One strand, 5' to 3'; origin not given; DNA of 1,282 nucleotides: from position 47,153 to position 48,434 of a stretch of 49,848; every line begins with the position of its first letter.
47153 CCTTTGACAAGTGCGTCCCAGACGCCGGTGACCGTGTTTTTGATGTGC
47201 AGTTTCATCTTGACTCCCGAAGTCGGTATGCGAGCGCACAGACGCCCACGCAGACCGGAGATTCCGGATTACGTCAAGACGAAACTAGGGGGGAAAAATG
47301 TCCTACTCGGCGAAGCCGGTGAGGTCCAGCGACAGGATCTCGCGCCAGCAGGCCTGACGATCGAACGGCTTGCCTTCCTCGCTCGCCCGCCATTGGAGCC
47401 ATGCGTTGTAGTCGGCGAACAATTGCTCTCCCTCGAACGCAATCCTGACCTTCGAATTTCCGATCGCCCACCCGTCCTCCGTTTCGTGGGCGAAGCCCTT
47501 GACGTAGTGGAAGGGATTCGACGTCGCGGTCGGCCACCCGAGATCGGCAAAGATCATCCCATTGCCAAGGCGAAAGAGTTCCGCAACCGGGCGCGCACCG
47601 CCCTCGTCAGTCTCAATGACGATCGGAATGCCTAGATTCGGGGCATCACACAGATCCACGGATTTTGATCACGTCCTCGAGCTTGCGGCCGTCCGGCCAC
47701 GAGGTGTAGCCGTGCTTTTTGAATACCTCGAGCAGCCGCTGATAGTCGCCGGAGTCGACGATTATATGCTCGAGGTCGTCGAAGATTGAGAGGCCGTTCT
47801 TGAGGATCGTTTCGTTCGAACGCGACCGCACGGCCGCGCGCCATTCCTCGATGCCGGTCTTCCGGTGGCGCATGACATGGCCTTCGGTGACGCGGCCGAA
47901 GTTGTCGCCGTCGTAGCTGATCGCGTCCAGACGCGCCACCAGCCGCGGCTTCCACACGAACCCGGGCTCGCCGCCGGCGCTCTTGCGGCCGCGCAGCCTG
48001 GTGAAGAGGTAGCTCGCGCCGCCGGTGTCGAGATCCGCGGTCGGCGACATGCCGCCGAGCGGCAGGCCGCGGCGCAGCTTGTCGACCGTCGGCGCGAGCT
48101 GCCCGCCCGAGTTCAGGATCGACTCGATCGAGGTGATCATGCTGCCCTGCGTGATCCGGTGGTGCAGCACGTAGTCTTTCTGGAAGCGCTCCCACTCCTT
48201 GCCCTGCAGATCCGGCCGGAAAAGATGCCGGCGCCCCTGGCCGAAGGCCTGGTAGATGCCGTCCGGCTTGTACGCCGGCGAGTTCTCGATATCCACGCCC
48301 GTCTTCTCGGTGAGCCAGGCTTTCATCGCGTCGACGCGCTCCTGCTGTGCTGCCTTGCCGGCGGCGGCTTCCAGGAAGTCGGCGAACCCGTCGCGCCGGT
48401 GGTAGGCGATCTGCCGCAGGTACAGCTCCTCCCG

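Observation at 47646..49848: A 1,285-aa MuF-domain polyvalent protein split by the window edge, carrying a lipid/atypical-kinase-like catalytic motif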

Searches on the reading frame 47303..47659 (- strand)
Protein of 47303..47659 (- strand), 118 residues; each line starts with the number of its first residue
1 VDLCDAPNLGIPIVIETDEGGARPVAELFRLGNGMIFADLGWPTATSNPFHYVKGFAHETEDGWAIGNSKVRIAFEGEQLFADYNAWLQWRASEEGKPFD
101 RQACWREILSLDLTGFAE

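Call 29: search_protein_families(library=phrogs, proteins=[window:47303-47659:-], max_evalue=0.001)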
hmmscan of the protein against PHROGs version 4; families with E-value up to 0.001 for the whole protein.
window:47303-47659:- (118 aa): 0 families

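Call 30: search_protein_families(library=pfam, proteins=[window:47303-47659:-], max_evalue=0.01)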
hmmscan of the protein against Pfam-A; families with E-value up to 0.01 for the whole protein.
window:47303-47659:- (118 aa): 0 families

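Call 83: find_homologous_proteins(query=window:47303-47659:-, max_evalue=0.001)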
Query window:47303-47659:- (118 aa): 2 proteins with E <= 0.001 among 5 candidates.
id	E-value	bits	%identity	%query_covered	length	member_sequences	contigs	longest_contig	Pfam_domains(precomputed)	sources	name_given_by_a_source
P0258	2.8e-52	194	100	71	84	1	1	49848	-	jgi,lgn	-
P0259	3.8e-32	129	57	92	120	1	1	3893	-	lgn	-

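Call 90: search_protein_families(library=padloc, proteins=[window:47303-47659:-], max_evalue=0.01)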
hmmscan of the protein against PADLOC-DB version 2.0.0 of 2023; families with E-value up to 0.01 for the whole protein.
window:47303-47659:- (118 aa): 0 families

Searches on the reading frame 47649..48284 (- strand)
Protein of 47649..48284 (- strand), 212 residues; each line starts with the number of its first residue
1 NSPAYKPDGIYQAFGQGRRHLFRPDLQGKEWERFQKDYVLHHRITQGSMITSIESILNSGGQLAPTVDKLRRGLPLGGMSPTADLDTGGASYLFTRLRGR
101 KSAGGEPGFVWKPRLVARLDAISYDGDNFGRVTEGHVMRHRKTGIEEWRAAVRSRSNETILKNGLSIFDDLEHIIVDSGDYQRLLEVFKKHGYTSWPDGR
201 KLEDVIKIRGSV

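Call 45: search_protein_families(library=pfam, alignment_id=A3, max_evalue=10)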
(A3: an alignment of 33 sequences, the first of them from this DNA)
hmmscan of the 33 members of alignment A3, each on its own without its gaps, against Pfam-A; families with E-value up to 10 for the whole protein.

A. member 1, seq(212 aa): 0 families

B. families by the number of members that match (of 33 scanned): 10 families
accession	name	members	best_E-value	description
PF06438.17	HasA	1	0.0065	Heme-binding protein A (HasA)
PF09288.16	UBA_3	1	0.08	Fungal ubiquitin-associated domain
PF02954.25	HTH_8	1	0.092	Bacterial regulatory protein, Fis family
PF07095.16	IgaA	1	0.1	Intracellular growth attenuator protein IgaA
PF00449.26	Urease_alpha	1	0.11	Urease alpha-subunit, N-terminal domain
PF12098.13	DUF3574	1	0.16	Protein of unknown function (DUF3574)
PF22723.2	NA-iREase2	1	0.16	NACHT-associated inactive Restriction Endonuclease 2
PF19981.4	DUF6417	1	0.19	Family of unknown function (DUF6417)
PF24370.1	DUF7526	1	0.19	Family of unknown function (DUF7526)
PF14430.11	Imm1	1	0.19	Immunity protein Imm1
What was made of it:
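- No ART Pfam hit in 33 members, even at E<=10 (call 45).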

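Call 46: search_solved_structures(query=A3, max_evalue=10, show_alignments=3)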
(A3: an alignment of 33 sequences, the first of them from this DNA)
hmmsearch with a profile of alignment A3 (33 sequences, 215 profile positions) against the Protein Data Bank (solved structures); distinct sequences matched with E-value up to 10: 4.
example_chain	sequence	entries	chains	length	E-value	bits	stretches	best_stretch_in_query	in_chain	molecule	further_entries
4mlc_A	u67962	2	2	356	0.34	13.6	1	77-148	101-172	Extracellular ligand-binding receptor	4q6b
7udj_H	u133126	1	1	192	0.46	13.2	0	140-190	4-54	De novo designed helical repeat protein RPB_PEW3_R4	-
37tt_A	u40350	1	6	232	1.7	11.3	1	136-189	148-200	Z4 c3ii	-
9d92_A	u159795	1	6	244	6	9.5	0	139-189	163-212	Z4 c3i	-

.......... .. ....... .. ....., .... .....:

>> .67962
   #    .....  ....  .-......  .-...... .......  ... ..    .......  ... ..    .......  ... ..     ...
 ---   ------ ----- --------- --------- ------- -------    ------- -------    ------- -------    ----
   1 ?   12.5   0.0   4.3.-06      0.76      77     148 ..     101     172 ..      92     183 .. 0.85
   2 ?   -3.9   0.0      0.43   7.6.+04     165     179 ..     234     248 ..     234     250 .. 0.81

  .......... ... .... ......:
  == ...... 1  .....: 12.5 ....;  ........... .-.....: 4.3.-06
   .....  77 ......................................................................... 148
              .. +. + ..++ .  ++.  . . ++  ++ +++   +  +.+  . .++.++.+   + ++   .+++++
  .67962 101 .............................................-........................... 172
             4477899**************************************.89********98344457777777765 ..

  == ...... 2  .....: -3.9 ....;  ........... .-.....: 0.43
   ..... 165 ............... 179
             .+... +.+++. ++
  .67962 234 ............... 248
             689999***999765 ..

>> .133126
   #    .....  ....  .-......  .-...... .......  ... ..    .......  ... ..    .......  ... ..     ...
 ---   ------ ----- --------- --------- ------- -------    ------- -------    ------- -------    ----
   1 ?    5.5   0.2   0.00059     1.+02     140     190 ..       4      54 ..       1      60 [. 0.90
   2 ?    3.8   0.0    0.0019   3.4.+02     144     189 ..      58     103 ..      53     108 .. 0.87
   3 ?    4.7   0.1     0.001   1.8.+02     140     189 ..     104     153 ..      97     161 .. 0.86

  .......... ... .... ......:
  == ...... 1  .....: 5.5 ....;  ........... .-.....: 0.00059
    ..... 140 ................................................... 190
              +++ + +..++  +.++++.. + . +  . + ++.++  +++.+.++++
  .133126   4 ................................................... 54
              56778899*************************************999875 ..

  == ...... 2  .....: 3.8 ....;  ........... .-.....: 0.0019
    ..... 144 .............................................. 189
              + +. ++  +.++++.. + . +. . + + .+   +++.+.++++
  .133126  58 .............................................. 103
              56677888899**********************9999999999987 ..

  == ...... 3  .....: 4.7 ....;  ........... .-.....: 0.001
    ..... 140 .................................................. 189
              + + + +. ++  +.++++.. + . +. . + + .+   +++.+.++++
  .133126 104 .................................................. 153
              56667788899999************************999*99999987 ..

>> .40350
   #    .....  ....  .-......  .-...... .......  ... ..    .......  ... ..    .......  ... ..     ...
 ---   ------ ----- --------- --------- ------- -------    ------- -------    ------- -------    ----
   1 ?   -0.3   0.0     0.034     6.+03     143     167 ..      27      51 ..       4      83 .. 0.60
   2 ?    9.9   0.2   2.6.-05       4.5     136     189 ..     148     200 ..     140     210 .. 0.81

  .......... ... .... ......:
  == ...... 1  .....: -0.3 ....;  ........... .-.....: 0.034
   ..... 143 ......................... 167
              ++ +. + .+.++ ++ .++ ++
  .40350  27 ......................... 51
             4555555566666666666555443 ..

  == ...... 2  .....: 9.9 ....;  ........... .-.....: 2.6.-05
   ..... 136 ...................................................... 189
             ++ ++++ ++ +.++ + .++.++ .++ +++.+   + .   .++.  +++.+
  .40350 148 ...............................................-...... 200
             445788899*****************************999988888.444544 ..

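Call 58: search_protein_representatives(alignment_id=A3)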
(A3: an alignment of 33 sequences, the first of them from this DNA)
Query: 33 sequences, 215 profile positions. Proteins with E-value up to 0.001 (for the whole library): 1789; up to 1e-10: 1070; up to 1e-30: 425. The best 150 are listed.
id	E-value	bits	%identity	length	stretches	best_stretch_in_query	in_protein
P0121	2.2e-85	301.9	-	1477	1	3-210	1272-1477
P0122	2.5e-85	301.7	-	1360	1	2-212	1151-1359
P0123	3.8e-85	301.1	-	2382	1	2-212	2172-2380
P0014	1.8e-84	298.9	-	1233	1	2-213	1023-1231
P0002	2.4e-84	298.5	-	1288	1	1-212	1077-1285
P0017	9.4e-84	296.6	-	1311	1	2-211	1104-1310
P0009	1.0e-83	296.4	-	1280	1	3-210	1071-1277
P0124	1.2e-83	296.2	-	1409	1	1-213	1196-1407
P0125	2.5e-83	295.2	-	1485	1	2-212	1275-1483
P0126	6.3e-83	293.8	-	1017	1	2-212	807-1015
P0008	1.2e-82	292.9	-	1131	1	1-213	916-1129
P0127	1.8e-82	292.4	-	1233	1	2-212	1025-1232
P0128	3.7e-82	291.4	-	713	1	3-212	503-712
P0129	5.1e-82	290.9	-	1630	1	2-212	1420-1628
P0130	5.9e-82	290.7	-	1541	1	2-210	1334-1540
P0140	8.1e-80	283.7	-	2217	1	1-213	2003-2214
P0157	7.3e-75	267.5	-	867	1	2-211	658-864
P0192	3.7e-68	245.6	-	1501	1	2-210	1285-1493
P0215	2.2e-62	226.7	-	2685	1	2-211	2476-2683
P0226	1.8e-60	220.4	-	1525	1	4-211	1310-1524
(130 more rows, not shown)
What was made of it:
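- It is found in 1,789 clusters, almost always at the C-terminus of 1,000-2,700-aa proteins (call 58).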

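Call 60: search_protein_families(library=pfam, proteins=[P0215, P0123, P0140, P0226, P0157], max_evalue=0.001)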
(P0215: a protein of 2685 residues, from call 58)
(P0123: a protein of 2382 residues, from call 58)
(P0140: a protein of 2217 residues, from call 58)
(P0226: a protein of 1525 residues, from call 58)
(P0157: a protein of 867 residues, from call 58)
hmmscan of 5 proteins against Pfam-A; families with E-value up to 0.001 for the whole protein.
P0215 (2685 aa): 6 families
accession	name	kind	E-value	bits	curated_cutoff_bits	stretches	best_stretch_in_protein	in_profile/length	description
PF04480.18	DUF559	-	2e-15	57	20.6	1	557-627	32-102/109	Protein of unknown function (DUF559)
PF18741.7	MTES_1575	-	1.5e-10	41.5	38.2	1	551-626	7-89/96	REase_MTES_1575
PF07591.16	PT-HINT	-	3.5e-10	40.7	27.7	1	281-361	2-87/137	Pretoxin HINT domain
PF04233.19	Phage_Mu_F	-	8.6e-10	39.8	29.6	1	162-273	6-107/112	Phage Mu protein F like protein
PF00293.34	NUDIX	-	1.5e-09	38.4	21.1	1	923-1039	3-130/134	NUDIX domain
PF14890.11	Intein_splicing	-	3.4e-09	37.1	35.8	1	307-681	36-155/155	Intein splicing domain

P0123 (2382 aa): 2 families
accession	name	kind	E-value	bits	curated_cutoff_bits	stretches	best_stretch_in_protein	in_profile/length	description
PF06414.18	Zeta_toxin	-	9e-17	61.6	22.3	1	475-625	10-161/199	Zeta toxin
PF04233.19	Phage_Mu_F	-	6.7e-11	43.4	29.6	1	154-273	5-111/112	Phage Mu protein F like protein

P0140 (2217 aa): 3 families
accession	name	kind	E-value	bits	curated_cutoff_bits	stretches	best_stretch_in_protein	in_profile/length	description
PF06414.18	Zeta_toxin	-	6.7e-19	68.6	22.3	1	480-656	12-191/199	Zeta toxin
PF04233.19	Phage_Mu_F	-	6.2e-10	40.2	29.6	1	154-274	4-111/112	Phage Mu protein F like protein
PF13671.12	AAA_33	-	0.00029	21.6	27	0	515-607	22-118/143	AAA domain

P0226 (1525 aa): 3 families
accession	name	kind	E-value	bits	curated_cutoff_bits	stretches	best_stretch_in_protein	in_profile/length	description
PF04233.19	Phage_Mu_F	-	2.4e-17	64.1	29.6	1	167-281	2-110/112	Phage Mu protein F like protein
PF02037.33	SAP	-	0.00015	21.7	23.9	0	433-454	1-22/37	SAP domain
PF07498.18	Rho_N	-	0.00022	21.6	24.9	0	433-460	1-30/43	Rho termination factor, N-terminal domain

P0157 (867 aa): 0 families
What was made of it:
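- Longer relatives add NUDIX, Zeta-toxin and intein modules to a Pfam-detectable MuF domain, so they are true polyvalent proteins (call 60). Related polyvalent proteins carry Zeta-toxin sugar-nucleotide kinases and NUDIX domains (call 60).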

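Call 69: find_related_loci(query=A4, collection=genome_contigs, flank=6000)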
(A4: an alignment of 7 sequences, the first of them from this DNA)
Query A4 (212 aa) in genome_contigs; peptide patterns used: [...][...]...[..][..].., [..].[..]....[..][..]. (x = any residue, [..] = any of these).
136 stretches matched a pattern; 16 encode a relative of the query (tblastn E <= 1e-3); 16 distinct loci.
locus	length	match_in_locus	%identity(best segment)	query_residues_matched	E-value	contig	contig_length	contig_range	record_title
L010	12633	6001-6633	68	2-212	3e-101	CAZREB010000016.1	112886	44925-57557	MAG TPA_asm: uncultured Bordetella sp. isolate binchicken_co199_16 genome assembly, contig: NODE_233_length_112886_cov_1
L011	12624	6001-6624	57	3-208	4e-75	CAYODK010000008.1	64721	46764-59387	MAG TPA_asm: uncultured Verrucomicrobiota bacterium isolate binchicken_co22_230 genome assembly, contig: NODE_486_length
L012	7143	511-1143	49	3-206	5e-68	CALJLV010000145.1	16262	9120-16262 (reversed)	MAG TPA_asm: uncultured Desulfobacteraceae bacterium isolate SRR6007445_bin.131_CONCOCT_v1.1_MAG genome assembly, contig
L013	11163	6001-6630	50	5-210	2e-61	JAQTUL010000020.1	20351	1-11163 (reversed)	MAG: Candidatus Colwellbacteria bacterium isolate STB_63 NODE_5934_length_20351_cov_12.950109_Sandtown_B, whole genome s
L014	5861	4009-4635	48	5-210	7e-60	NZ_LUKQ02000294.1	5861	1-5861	Endozoicomonas atrinae strain WP70 NODE_294, whole genome shotgun sequence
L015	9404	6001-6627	48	5-210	4e-59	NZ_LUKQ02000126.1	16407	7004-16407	Endozoicomonas atrinae strain WP70 NODE_126, whole genome shotgun sequence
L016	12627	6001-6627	47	5-210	2e-57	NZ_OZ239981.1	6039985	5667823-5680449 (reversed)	MAG: Endozoicomonas sp. isolate 83fe6ec3-ea9b-4b46-8e1a-20fbcf80582c chromosome 1, complete sequence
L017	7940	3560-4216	45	3-207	6e-55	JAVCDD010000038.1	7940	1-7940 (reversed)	MAG: Candidatus Hatepunaea meridiana isolate MAG_3300035698_979 Ga0374944_591082, whole genome shotgun sequence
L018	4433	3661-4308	45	3-204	3e-54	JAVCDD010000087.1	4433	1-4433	MAG: Candidatus Hatepunaea meridiana isolate MAG_3300035698_979 Ga0374944_591365, whole genome shotgun sequence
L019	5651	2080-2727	40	3-208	5e-50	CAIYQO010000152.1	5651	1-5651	uncultured bacterium isolate AlinenLipids_bin-0042 genome assembly, contig: bin-0042:152/318, whole genome shotgun seque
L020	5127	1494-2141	40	3-208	3e-49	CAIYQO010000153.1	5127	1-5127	uncultured bacterium isolate AlinenLipids_bin-0042 genome assembly, contig: bin-0042:153/318, whole genome shotgun seque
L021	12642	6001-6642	41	4-209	3e-46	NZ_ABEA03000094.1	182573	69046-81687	Geminisphaera colitermitum TAV2 ObacDRAFT_Scaffold2.1_C94, whole genome shotgun sequence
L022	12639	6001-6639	42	5-208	3e-46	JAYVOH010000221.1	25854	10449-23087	MAG: Verrucomicrobiota bacterium isolate GL68_DN_metabinner_6 GL68_DN_metabinner_6_220, whole genome shotgun sequence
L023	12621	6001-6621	41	8-206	3e-46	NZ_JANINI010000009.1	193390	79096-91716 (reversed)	Methyloversatilis sp. XJ19-49 Scaffold9, whole genome shotgun sequence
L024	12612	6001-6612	40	2-207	9e-38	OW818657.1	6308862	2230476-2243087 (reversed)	metagenome genome assembly, chromosome: 1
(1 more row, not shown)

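Call 91: find_related_loci(query=A4, collection=viral_contigs, flank=6000)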
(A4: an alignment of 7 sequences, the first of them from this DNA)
Query A4 (212 aa) in viral_contigs; peptide patterns used: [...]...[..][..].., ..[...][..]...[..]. (x = any residue, [..] = any of these).
178 stretches matched a pattern; 58 encode a relative of the query (tblastn E <= 1e-3); 58 distinct loci.
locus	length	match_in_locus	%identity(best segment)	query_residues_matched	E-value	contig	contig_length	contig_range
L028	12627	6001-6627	58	3-210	2e-80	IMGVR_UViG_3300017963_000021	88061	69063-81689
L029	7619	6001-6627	54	3-210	1e-76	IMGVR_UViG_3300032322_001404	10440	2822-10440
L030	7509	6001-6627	52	3-209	1e-68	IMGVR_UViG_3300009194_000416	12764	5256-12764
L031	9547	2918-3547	51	1-206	8e-68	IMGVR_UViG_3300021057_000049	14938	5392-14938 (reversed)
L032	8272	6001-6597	54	5-202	3e-67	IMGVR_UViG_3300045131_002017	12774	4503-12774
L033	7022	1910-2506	54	5-202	2e-67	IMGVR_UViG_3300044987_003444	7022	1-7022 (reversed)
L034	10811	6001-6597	54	5-202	3e-67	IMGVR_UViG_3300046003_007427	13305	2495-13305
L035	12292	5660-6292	50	2-209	2e-66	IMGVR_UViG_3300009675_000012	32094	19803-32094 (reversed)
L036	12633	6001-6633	50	2-209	2e-66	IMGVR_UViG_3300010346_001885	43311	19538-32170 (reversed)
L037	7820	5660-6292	50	2-209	2e-66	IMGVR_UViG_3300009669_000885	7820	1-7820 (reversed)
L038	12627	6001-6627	45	3-207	5e-61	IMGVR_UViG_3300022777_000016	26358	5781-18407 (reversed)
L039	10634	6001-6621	50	3-206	8e-59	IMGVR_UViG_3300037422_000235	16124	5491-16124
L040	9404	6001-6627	48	5-210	1e-58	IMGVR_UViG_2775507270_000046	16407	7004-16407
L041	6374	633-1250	45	5-206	8e-58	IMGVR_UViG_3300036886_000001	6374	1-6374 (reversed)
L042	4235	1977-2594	45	5-206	7e-58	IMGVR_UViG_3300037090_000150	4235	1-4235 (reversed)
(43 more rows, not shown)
